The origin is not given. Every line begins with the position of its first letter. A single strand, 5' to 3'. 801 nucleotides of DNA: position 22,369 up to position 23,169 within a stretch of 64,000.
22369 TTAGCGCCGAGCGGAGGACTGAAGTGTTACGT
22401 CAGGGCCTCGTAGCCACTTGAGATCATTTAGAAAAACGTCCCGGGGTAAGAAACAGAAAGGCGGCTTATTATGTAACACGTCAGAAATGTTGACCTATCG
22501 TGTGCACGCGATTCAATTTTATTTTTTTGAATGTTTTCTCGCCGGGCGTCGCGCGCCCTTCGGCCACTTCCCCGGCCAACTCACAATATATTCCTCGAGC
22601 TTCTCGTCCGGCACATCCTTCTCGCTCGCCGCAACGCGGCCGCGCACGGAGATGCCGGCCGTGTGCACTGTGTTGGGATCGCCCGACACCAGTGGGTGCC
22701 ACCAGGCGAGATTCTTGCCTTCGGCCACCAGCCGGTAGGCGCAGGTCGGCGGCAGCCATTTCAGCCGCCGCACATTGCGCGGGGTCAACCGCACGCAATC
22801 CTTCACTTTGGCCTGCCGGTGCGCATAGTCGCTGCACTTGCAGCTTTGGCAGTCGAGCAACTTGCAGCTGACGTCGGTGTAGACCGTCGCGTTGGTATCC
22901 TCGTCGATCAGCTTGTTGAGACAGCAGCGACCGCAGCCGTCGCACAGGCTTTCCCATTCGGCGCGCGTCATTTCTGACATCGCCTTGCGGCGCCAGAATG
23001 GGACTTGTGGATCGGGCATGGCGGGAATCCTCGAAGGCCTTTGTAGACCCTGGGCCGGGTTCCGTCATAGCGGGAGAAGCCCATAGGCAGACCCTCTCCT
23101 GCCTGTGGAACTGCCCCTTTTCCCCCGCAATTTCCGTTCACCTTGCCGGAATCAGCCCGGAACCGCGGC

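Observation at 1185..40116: At least 13 conserved genes are broken by single-nucleotide frameshifts, all in the first 40 kb and none in the last 24 kb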

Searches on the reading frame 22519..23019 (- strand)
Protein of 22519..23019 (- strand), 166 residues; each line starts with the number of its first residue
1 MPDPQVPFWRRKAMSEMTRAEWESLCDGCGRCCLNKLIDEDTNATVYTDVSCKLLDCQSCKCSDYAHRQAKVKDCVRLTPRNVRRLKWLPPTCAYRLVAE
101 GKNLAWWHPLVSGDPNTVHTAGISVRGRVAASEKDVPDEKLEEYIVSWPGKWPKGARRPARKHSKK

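Call 54: find_encoding_contigs(protein=window:22519-23019:-, flank=10000, max_places=10)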
Protein window:22519-23019:- (166 aa): no gene with exactly this product is on record in the collection.
